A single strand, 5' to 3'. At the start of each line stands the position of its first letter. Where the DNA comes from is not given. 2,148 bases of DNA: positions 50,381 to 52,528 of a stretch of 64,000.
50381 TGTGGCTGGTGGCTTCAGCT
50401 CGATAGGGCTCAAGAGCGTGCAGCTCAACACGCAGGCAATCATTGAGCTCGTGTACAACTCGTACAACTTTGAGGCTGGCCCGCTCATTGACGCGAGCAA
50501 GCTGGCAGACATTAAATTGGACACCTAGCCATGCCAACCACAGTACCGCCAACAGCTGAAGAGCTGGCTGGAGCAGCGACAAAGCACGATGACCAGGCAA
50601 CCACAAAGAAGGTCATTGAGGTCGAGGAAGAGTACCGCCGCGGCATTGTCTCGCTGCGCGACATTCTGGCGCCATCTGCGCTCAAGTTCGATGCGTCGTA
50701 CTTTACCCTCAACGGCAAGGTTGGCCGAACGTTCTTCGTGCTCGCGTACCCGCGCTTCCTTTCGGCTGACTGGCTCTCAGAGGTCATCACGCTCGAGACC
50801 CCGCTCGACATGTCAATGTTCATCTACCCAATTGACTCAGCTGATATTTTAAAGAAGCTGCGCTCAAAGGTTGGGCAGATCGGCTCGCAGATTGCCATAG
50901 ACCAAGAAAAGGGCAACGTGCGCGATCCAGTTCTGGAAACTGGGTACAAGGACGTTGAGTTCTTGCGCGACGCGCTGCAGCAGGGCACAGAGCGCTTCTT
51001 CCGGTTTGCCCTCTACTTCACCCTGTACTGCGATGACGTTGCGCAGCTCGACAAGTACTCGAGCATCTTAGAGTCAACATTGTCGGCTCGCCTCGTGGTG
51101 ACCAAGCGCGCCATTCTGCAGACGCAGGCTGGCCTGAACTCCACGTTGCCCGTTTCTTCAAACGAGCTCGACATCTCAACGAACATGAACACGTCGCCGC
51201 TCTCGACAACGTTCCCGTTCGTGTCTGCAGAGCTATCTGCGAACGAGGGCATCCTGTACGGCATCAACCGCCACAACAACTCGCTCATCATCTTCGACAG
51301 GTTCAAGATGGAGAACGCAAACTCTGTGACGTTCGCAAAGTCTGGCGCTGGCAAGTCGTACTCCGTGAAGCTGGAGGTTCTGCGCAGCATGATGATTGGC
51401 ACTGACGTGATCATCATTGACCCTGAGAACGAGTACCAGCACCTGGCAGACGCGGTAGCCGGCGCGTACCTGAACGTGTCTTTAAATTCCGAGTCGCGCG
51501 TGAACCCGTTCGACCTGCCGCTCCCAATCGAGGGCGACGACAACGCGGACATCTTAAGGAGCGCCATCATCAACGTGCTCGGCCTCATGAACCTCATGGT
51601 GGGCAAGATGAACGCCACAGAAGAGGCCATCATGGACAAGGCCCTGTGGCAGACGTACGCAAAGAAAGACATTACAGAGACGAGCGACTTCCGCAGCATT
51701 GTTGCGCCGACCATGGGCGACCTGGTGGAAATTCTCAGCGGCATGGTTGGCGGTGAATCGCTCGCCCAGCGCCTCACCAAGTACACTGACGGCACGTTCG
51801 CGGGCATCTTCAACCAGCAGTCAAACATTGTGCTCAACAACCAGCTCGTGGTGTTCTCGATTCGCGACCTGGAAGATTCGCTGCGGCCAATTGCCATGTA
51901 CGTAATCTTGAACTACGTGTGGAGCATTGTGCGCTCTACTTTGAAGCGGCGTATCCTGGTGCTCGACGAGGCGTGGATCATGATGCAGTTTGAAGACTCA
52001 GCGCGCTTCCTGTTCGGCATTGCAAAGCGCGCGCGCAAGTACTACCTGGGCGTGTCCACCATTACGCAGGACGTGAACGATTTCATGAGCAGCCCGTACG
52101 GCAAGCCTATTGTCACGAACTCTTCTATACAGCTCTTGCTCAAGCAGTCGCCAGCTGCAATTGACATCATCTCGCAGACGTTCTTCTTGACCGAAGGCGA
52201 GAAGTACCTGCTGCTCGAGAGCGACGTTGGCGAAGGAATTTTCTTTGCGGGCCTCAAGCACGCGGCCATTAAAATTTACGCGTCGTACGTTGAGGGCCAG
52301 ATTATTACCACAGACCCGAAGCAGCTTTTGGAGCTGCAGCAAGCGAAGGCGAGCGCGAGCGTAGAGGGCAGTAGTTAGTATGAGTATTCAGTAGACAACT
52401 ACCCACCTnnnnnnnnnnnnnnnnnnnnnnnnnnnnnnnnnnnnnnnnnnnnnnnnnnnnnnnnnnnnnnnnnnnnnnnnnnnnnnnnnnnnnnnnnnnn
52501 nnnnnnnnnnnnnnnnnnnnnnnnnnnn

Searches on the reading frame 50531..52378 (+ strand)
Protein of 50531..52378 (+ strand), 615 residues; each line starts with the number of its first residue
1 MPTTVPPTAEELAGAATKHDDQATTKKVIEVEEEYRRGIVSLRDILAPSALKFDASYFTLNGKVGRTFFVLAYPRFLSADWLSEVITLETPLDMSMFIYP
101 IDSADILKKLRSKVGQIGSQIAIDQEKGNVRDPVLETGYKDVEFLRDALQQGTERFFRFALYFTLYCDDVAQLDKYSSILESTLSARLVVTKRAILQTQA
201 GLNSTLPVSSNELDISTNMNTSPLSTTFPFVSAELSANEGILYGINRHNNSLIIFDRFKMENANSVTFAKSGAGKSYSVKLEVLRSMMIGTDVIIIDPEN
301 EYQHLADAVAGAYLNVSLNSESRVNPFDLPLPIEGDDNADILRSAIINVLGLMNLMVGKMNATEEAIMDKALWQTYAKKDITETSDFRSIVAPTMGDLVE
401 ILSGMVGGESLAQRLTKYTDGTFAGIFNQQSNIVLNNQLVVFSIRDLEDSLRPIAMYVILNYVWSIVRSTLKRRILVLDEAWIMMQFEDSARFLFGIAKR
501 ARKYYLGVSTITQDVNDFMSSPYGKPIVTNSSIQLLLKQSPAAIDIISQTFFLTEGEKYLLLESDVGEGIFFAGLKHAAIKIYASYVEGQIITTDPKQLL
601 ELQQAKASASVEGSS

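Call 22: search_protein_families(library=pfam, proteins=[window:50531-52378:+], max_evalue=0.001)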
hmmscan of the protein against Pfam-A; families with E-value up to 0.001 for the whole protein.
window:50531-52378:+ (615 aa): 3 families
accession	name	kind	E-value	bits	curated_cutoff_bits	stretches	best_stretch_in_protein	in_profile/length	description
PF19044.6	P-loop_TraG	-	6.1e-24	84.8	25.8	1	260-562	27-343/413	TraG P-loop domain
PF12846.13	AAA_10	-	1.9e-11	44.1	27.5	1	260-521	19-289/362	AAA-like domain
PF01935.23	DUF87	-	1.7e-06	28.8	23.2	1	268-327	29-90/220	Helicase HerA, central domain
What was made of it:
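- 45609..52378 (+): T4SS-like genes, the possible but unproven exit route: a VirB6-like 7-TM protein (45609..47564), a 231-aa ORF (49833..50528) and a VirB4-like ATPase (50531..52378). Pfam P-loop_TraG 6e-24 and AAA_10 (call 22).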
